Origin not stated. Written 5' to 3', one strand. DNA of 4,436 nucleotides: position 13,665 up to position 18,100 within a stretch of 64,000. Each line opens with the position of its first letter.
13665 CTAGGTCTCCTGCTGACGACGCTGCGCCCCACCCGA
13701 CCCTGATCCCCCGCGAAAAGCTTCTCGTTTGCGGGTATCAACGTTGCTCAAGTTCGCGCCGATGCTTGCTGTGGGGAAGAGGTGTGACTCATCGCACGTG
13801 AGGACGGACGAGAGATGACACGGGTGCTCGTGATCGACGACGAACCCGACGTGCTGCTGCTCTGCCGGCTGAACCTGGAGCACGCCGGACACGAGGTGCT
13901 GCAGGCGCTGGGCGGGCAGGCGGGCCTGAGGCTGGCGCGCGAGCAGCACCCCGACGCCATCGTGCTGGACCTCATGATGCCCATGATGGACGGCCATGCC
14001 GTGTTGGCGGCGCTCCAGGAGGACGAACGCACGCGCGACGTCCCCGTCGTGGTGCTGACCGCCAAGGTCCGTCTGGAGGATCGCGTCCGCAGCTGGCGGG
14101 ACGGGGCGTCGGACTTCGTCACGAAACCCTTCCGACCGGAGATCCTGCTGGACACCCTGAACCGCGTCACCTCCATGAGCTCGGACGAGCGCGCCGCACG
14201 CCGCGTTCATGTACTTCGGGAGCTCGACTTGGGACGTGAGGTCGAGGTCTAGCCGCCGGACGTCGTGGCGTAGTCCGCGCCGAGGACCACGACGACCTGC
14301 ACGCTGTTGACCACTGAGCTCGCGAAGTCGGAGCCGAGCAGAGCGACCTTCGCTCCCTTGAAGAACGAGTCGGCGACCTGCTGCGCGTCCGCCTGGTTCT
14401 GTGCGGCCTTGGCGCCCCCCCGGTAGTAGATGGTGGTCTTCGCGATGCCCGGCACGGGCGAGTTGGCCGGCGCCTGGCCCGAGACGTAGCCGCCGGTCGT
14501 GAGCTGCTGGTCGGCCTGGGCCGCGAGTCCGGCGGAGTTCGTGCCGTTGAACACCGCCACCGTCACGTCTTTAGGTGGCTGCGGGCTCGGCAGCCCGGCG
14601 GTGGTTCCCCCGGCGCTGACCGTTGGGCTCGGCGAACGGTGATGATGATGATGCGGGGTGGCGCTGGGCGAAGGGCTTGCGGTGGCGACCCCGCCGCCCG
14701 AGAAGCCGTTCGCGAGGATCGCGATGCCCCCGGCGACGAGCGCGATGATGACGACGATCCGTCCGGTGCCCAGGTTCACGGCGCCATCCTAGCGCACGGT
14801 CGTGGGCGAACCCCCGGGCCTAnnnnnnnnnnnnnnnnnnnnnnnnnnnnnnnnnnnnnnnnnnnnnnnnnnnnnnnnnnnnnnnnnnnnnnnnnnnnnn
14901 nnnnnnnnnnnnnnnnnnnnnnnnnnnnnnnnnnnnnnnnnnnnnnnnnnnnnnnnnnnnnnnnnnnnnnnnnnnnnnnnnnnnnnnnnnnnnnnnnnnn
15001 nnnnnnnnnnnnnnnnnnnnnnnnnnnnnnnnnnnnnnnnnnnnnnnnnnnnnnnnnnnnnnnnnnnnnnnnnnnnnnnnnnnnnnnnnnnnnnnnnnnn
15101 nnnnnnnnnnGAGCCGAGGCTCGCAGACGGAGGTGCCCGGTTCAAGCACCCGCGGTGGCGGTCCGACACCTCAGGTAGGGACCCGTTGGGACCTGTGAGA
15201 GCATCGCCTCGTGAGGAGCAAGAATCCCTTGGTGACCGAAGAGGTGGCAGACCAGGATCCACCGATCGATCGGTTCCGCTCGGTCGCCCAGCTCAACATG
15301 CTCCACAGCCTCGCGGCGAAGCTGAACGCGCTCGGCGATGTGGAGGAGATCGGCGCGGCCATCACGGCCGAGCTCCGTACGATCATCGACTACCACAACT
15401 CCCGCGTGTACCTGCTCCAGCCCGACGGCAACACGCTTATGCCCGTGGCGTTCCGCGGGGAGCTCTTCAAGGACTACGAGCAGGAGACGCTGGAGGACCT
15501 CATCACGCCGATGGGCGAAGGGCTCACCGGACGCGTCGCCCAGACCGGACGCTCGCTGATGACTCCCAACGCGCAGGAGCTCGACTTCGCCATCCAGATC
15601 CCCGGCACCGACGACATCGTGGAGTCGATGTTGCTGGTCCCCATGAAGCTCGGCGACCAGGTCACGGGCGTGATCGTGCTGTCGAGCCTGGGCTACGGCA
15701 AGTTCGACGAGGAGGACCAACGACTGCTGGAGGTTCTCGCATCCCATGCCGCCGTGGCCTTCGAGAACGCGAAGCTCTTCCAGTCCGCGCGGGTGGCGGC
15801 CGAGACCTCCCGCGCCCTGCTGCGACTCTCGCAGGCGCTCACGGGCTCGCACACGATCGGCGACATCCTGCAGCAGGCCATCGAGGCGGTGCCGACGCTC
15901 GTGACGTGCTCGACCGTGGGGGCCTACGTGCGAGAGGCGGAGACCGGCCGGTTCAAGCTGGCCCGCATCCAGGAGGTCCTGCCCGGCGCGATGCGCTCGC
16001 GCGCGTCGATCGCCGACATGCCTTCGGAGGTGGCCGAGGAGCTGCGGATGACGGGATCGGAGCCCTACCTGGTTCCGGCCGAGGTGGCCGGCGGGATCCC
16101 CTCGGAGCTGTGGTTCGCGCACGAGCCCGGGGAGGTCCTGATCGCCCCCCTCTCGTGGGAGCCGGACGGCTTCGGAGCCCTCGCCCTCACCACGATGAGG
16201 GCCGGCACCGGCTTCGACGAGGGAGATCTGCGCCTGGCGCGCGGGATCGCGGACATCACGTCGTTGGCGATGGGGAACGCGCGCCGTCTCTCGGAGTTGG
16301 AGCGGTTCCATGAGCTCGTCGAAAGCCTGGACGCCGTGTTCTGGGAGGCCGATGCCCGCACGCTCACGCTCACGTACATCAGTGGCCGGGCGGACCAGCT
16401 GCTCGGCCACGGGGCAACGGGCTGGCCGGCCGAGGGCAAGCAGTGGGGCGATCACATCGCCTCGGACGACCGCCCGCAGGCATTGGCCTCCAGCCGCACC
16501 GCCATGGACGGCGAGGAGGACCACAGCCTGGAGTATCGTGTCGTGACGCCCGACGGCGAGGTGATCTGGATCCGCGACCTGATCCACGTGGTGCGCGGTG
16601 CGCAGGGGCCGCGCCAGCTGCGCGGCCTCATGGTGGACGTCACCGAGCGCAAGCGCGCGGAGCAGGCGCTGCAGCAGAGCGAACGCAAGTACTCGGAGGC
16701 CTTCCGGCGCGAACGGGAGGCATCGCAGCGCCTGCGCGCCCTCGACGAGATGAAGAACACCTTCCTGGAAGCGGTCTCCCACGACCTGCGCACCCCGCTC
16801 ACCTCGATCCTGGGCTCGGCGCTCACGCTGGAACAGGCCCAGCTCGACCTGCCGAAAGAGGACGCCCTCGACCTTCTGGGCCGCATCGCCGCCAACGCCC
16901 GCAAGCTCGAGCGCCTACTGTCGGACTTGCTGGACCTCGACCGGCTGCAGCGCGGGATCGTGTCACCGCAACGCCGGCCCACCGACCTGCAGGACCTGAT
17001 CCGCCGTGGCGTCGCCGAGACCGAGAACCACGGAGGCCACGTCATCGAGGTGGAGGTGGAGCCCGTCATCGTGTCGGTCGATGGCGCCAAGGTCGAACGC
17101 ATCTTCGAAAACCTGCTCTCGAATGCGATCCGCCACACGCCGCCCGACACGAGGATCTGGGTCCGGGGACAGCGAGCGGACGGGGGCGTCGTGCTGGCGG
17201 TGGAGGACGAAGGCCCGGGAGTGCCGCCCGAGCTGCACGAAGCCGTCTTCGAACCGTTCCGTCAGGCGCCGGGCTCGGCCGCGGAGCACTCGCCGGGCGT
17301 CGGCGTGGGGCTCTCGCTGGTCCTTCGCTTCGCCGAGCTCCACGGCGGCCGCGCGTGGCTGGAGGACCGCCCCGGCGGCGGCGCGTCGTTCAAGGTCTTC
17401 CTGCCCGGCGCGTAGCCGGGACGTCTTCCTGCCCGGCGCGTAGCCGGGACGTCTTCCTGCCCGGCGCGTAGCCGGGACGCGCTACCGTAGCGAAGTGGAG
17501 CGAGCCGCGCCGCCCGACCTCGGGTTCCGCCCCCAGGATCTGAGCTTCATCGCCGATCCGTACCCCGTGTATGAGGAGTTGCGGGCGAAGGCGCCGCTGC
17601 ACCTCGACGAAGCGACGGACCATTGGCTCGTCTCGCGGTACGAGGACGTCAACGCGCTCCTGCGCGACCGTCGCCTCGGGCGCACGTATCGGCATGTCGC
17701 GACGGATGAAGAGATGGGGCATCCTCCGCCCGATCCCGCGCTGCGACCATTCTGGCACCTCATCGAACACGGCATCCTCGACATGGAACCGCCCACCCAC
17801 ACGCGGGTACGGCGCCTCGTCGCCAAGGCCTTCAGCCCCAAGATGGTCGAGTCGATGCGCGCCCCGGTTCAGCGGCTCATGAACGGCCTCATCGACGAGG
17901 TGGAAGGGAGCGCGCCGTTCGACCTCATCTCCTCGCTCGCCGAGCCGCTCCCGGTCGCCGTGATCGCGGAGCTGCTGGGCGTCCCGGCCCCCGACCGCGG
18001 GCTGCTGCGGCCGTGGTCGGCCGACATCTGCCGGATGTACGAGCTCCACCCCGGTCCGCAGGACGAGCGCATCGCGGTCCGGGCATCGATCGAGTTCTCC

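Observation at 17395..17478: Three perfect tandem copies of a 28-bp hairpin-containing element spanning the stop codon of the GAF-PAS kinase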

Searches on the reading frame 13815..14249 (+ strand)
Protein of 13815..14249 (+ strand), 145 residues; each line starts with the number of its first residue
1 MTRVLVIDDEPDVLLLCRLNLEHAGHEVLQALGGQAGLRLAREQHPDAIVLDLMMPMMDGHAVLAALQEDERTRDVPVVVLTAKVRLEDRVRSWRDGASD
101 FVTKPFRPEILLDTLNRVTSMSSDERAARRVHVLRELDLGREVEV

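Call 7: search_protein_families(library=pfam, proteins=[window:13815-14249:+])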
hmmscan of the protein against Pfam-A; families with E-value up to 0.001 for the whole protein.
window:13815-14249:+ (145 aa): 1 family
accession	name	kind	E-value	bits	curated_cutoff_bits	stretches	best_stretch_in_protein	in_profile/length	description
PF00072.30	Response_reg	-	1.1e-25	90.4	30.2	1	4-115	1-110/111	Response regulator receiver domain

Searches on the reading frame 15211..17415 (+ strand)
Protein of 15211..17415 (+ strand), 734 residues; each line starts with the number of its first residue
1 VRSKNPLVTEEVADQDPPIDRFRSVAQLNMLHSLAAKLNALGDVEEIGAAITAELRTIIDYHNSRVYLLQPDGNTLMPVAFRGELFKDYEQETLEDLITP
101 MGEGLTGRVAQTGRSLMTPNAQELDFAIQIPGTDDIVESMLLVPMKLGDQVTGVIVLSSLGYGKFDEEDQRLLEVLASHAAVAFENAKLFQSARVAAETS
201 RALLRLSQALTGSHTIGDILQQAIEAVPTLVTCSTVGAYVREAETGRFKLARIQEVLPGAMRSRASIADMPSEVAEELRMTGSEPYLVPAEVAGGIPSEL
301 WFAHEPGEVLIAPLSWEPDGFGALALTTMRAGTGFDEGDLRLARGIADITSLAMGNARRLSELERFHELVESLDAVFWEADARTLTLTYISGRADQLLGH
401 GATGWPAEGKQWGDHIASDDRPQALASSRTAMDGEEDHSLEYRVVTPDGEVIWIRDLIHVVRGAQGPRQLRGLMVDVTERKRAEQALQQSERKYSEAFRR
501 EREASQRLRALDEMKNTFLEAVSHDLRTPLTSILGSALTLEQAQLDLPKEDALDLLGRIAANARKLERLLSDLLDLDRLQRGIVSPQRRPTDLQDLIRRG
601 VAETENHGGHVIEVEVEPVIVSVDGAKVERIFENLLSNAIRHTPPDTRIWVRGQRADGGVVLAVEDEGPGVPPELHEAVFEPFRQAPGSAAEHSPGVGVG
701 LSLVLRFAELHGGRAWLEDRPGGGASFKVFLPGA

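Call 7: search_protein_families(library=pfam, proteins=[window:15211-17412:+])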
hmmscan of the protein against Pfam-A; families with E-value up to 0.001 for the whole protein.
window:15211-17412:+ (734 aa): 7 families
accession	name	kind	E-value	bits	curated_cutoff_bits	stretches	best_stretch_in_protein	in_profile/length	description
PF02518.31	HATPase_c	-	4.4e-27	95.2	26.4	1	625-732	3-108/111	Histidine kinase-, DNA gyrase B-, and HSP90-like ATPase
PF13185.12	GAF_2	-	8.1e-23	81.6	28.6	1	43-185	3-136/136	GAF domain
PF13492.12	GAF_3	-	6.8e-17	62.5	27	1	44-186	2-129/129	GAF domain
PF01590.32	GAF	-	1e-16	62.1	22.4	1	43-183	1-132/133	GAF domain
PF00512.31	HisKA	-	2.1e-14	53.7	26.9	1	514-582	1-66/66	His Kinase A (phospho-acceptor) domain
PF08447.18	PAS_3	-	1.9e-10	41.3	25.6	1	388-466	2-80/89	PAS fold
PF11849.14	DUF3369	-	8.3e-05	23.4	27.2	0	149-191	126-166/168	Domain of unknown function (DUF3369)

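Call 10: find_encoding_contigs(protein=window:15211-17415:+, flank=6000, max_places=10)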
Protein window:15211-17415:+ (734 aa): no gene with exactly this product is on record in the collection.

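Call 12: find_related_loci(query=window:15211-17412:+, collection=genome_contigs, flank=6000)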
Query window:15211-17412:+ (734 aa) in genome_contigs; peptide patterns used: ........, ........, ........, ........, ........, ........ (x = any residue, [..] = any of these).
454 stretches matched a pattern; 422 encode a relative of the query (tblastn E <= 1e-3); the best 80 are kept; 80 distinct loci.
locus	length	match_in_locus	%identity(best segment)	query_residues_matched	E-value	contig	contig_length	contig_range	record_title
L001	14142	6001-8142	75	20-733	0e+0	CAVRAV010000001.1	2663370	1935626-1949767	MAG: uncultured Actinomycetes bacterium isolate MFD04944.bin.1.51 genome assembly, contig: contig_35371, whole genome sh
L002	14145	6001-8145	74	19-733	0e+0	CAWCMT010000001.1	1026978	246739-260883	MAG: uncultured Actinomycetes bacterium isolate MFD05442.bin.2.3 genome assembly, contig: contig_12387, whole genome sho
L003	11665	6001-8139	71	20-732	0e+0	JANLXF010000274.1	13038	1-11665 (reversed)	MAG: Actinomycetes bacterium isolate OTE_20_metabat_100 OTE_20_k141_4622400, whole genome shotgun sequence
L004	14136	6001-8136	73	21-732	0e+0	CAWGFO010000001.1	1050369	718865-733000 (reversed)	MAG: uncultured Actinomycetes bacterium isolate MFD05674.bin.1.236 genome assembly, contig: contig_20659, whole genome s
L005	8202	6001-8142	71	20-732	0e+0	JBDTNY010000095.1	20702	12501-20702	MAG: Actinomycetota bacterium isolate cluster3_bin.161 NODE_8926_length_20702_cov_8.794885, whole genome shotgun sequenc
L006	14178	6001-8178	71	8-733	0e+0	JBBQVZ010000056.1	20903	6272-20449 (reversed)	MAG: Actinomycetota bacterium isolate Co_metawrap_2025 Cmw_2025_k141_13637180_length_20903_cov_16.9969, whole genome sho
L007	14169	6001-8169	70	14-733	0e+0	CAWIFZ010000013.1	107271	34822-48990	MAG: uncultured Actinomycetes bacterium isolate MFD00392.bin.2.48 genome assembly, contig: contig_50831, whole genome sh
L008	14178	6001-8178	70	13-733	0e+0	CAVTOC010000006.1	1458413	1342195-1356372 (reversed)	MAG: uncultured Actinomycetes bacterium isolate MFD00822.bin.2.15 genome assembly, contig: contig_56632, whole genome sh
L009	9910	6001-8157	70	18-733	0e+0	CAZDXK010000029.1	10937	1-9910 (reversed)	MAG TPA_asm: uncultured Actinomycetes bacterium isolate SRP136066_co1_143 genome assembly, contig: NODE_7806_length_1093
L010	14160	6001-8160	69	11-732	0e+0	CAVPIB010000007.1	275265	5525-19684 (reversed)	MAG: uncultured Actinomycetes bacterium isolate MFD09964.bin.1.67 genome assembly, contig: contig_42120, whole genome sh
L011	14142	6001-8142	70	20-733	0e+0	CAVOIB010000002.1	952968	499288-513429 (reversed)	MAG: uncultured Actinomycetes bacterium isolate MFD10007.bin.1.248 genome assembly, contig: contig_36635, whole genome s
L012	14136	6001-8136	70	18-733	0e+0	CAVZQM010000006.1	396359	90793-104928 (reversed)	MAG: uncultured Actinomycetes bacterium isolate MFD05747.bin.2.197 genome assembly, contig: contig_41742, whole genome s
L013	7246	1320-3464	67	20-733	0e+0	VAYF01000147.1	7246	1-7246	MAG: Actinobacteria bacterium isolate AC_51 14_1009_13_30cm_scaffold_17052, whole genome shotgun sequence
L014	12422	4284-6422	67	21-733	0e+0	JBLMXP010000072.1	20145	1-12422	MAG: Planctomycetaceae bacterium isolate MAG253 PRJNA957066_bin34_renamed_71, whole genome shotgun sequence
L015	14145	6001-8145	67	20-733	0e+0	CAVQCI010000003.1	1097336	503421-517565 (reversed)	MAG: uncultured Actinomycetes bacterium isolate MFD02199.bin.2.161 genome assembly, contig: contig_21058, whole genome s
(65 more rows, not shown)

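Call 16: find_homologous_proteins(query=window:15211-17412:+, max_evalue=1e-50)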
Query window:15211-17412:+ (734 aa): 1185 proteins with E <= 1e-50 among 8000 candidates; the best 120 are listed.
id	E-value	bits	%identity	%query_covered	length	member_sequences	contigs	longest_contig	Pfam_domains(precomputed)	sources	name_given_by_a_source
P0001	0.0e+0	1494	93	100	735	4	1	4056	PF08447.19,PF13185.13,PF01590.33,PF02518.32,PF13492.13,PF00512.32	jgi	jgi:PAS domain S-box-containing protein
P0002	0.0e+0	1278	80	99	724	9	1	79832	PF08447.19,PF13185.13,PF01590.33,PF02518.32,PF13492.13,PF00512.32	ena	-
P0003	0.0e+0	1191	75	98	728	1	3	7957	PF08447.19,PF13185.13,PF01590.33,PF02518.32,PF13492.13,PF00512.32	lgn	-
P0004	0.0e+0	1189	76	97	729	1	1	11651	PF08447.19,PF13185.13,PF01590.33,PF02518.32,PF13492.13,PF00512.32,PF11849.15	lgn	-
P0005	0.0e+0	1184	74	99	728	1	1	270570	PF08447.19,PF13185.13,PF01590.33,PF02518.32,PF13492.13,PF00512.32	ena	-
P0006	0.0e+0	1178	75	97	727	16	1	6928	PF08447.19,PF13185.13,PF01590.33,PF02518.32,PF13492.13,PF00512.32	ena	-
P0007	0.0e+0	1174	74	97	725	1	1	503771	PF08447.19,PF13185.13,PF01590.33,PF02518.32,PF13492.13,PF00512.32,PF11849.15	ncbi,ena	-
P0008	0.0e+0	1173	74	99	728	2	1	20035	PF08447.19,PF13185.13,PF01590.33,PF02518.32,PF13492.13,PF00512.32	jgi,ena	-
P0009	0.0e+0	1171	74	99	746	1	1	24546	PF08447.19,PF13185.13,PF01590.33,PF02518.32,PF13492.13,PF00512.32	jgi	jgi:PAS domain S-box-containing protein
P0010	0.0e+0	1167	75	97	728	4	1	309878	PF08447.19,PF13185.13,PF01590.33,PF02518.32,PF13492.13,PF00512.32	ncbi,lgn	-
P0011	0.0e+0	1162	74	97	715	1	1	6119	PF08447.19,PF13185.13,PF01590.33,PF02518.32,PF13492.13,PF00512.32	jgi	jgi:PAS domain S-box-containing protein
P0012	0.0e+0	1162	73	99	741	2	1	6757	PF08447.19,PF13185.13,PF01590.33,PF02518.32,PF13492.13,PF00512.32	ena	-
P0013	0.0e+0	1162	75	97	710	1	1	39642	PF08447.19,PF13185.13,PF01590.33,PF02518.32,PF13492.13,PF00512.32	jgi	jgi:PAS domain S-box-containing protein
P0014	0.0e+0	1160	74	97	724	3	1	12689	PF08447.19,PF13185.13,PF01590.33,PF02518.32,PF13492.13,PF00512.32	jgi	jgi:PAS domain S-box-containing protein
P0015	0.0e+0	1152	71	100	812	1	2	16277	PF08447.19,PF13185.13,PF01590.33,PF02518.32,PF13492.13,PF00512.32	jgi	jgi:PAS domain S-box-containing protein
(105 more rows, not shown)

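Call 17: find_encoding_contigs(protein=P0001, flank=6000, max_places=10)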
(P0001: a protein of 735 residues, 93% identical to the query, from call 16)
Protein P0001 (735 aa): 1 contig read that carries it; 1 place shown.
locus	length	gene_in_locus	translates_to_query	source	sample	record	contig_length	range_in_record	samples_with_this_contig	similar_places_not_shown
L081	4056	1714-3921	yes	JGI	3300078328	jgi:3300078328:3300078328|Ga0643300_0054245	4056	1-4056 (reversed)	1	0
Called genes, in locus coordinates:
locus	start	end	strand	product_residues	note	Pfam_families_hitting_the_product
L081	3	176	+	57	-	?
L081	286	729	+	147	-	PF00072:Response_reg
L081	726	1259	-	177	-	PF13399:LytR_C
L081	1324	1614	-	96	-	PF11662:DUF3263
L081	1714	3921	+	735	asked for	PF01590:GAF, PF13185:GAF_2, PF13492:GAF_3, PF08447:PAS_3, PF00512:HisKA, PF02518:HATPase_c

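Call 18: find_encoding_contigs(protein=P0002, flank=6000, max_places=10)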
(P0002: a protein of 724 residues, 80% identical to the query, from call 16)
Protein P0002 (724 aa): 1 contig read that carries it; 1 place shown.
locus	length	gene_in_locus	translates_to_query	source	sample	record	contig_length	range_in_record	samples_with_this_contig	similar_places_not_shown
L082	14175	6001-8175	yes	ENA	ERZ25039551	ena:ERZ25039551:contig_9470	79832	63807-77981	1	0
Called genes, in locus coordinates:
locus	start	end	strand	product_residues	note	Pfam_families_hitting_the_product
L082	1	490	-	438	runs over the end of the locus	PF05977:MFS_3, PF07690:MFS_1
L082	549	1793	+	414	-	PF07690:MFS_1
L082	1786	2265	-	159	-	-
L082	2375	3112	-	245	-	PF04402:SIMPL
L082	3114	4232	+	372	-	PF02113:Peptidase_S13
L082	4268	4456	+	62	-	-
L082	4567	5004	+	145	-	PF00072:Response_reg, PF20161:VpsR (weak)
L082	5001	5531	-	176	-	PF13399:LytR_C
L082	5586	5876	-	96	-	PF11662:DUF3263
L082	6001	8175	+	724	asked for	PF01590:GAF, PF13185:GAF_2, PF13492:GAF_3, PF08447:PAS_3, PF00512:HisKA, PF02518:HATPase_c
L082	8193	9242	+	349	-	-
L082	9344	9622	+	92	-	-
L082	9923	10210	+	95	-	PF00085:Thioredoxin, PF13098:Thioredoxin_2, PF13905:Thioredoxin_8 (faint), PF14595:Thioredoxin_9 (weak)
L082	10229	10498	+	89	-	-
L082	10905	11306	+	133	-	PF03625:DUF302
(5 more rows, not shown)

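Call 19: list_cluster_members(proteins=[P0001, P0002])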
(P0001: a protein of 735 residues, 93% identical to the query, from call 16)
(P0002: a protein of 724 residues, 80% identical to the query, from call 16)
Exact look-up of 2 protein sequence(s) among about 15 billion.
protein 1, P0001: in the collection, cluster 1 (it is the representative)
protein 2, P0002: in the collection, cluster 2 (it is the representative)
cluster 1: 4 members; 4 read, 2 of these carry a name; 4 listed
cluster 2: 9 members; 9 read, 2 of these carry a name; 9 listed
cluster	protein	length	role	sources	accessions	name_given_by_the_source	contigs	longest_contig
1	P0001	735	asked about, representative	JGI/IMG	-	PAS domain S-box-containing protein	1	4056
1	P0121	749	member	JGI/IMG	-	PAS domain S-box-containing protein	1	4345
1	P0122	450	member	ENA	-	-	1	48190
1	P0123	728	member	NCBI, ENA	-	-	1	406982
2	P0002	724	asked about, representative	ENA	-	-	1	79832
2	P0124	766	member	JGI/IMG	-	signal transduction histidine kinase/putative methionine-R-sulfoxide reductase with GAF ...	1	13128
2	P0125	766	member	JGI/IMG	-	PAS domain S-box-containing protein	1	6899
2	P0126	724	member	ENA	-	-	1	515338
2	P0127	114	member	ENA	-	-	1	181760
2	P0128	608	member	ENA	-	-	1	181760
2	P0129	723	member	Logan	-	-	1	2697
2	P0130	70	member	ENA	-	-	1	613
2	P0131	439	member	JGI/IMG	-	-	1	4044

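Call 24: find_encoding_contigs(protein=P0123, flank=3000, max_places=10)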
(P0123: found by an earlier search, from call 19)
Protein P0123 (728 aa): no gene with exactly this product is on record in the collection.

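Call 25: find_encoding_contigs(protein=P0121, flank=3000, max_places=10)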
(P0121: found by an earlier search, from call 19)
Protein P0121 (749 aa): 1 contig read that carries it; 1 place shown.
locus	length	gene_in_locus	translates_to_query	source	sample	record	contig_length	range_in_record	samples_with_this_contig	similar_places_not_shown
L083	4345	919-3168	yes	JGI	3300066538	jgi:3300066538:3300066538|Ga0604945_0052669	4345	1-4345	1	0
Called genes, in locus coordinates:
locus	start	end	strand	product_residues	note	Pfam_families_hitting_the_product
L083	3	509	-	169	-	?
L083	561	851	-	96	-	PF11662:DUF3263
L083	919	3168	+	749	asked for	PF01590:GAF, PF13185:GAF_2, PF13492:GAF_3, PF08447:PAS_3, PF00512:HisKA, PF02518:HATPase_c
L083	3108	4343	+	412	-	?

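Call 27: find_encoding_contigs(protein=P0122, flank=4000, max_places=10)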
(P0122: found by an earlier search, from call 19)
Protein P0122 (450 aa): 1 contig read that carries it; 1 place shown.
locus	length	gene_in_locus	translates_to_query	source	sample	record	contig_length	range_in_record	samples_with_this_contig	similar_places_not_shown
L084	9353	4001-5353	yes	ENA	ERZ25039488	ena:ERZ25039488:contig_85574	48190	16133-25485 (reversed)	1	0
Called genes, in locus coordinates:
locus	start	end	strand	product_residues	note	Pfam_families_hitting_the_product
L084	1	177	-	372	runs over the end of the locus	PF03773:ArsP_1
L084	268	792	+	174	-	PF04402:SIMPL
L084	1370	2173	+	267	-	PF01546:Peptidase_M20 (weak), PF07687:M20_dimer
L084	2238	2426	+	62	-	-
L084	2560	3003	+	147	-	PF00072:Response_reg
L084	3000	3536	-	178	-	PF13399:LytR_C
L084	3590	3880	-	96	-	PF11662:DUF3263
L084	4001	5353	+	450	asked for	PF01590:GAF, PF13185:GAF_2, PF13492:GAF_3, PF08447:PAS_3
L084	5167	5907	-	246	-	-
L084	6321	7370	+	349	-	-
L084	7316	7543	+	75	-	PF00067:p450 (weak)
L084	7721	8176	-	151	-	PF00588:SpoU_methylase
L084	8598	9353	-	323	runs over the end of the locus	PF01128:IspD, PF12804:NTP_transf_3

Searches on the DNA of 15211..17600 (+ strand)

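Call 45: search_rna_families(source=L071, start=8100, end=8400, threshold=evalue, max_evalue=1, show_alignments=1)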
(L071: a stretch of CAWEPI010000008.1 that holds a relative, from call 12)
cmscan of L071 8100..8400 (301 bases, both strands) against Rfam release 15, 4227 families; matches with E-value up to 1: 1.
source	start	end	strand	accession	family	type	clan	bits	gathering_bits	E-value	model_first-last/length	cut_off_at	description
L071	8168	8230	-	RF02497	Atu_C10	Gene; sRNA;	-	17.6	60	0.37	1-89/89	no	Rhizobiales sRNA Atu_C10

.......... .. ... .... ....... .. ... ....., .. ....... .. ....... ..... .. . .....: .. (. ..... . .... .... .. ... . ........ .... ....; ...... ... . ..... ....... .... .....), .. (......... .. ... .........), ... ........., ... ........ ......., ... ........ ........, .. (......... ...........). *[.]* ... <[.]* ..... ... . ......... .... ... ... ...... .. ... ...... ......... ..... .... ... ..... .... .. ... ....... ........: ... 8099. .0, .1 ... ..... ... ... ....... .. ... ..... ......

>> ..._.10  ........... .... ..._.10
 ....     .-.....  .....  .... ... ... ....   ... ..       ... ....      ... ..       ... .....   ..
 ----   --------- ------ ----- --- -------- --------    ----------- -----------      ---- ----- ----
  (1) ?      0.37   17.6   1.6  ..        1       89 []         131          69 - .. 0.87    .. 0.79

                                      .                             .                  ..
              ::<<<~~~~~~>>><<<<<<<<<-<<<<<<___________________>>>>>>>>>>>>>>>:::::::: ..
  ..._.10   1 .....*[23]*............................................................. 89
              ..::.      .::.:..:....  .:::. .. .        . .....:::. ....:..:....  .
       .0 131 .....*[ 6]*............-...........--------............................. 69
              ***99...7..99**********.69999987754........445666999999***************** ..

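Call 47: search_rna_families(source=window, start=17300, end=17600, threshold=evalue, max_evalue=10)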
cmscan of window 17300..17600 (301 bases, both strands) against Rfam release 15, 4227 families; matches with E-value up to 10: 1.
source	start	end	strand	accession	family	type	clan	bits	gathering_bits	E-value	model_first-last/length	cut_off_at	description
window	17457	17504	+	RF00261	IRES_L-myc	Cis-reg; IRES;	-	12.2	60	3.2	159-208/221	no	L-myc internal ribosome entry site (IRES)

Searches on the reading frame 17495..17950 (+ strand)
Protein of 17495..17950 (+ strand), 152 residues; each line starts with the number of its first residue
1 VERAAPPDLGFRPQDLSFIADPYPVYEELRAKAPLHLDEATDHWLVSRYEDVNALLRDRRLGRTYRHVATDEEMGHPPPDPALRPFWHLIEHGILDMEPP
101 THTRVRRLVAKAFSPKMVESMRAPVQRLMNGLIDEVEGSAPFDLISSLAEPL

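Call 38: find_related_loci(query=window:17495-17950:+, collection=metagenome_contigs, flank=1500)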
Query window:17495-17950:+ (152 aa) in metagenome_contigs; peptide patterns used: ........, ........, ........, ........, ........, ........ (x = any residue, [..] = any of these).
416 stretches matched a pattern; 5 encode a relative of the query (tblastn E <= 1e-3); 5 distinct loci.
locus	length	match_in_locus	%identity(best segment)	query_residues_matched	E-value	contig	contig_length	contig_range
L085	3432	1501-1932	72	9-152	2e-72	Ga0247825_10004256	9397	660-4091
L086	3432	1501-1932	72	9-152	2e-72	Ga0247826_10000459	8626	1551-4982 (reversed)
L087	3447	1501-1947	72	4-152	7e-71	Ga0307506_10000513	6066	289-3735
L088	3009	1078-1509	75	9-152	9e-71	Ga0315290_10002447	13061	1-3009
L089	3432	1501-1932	75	9-152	1e-70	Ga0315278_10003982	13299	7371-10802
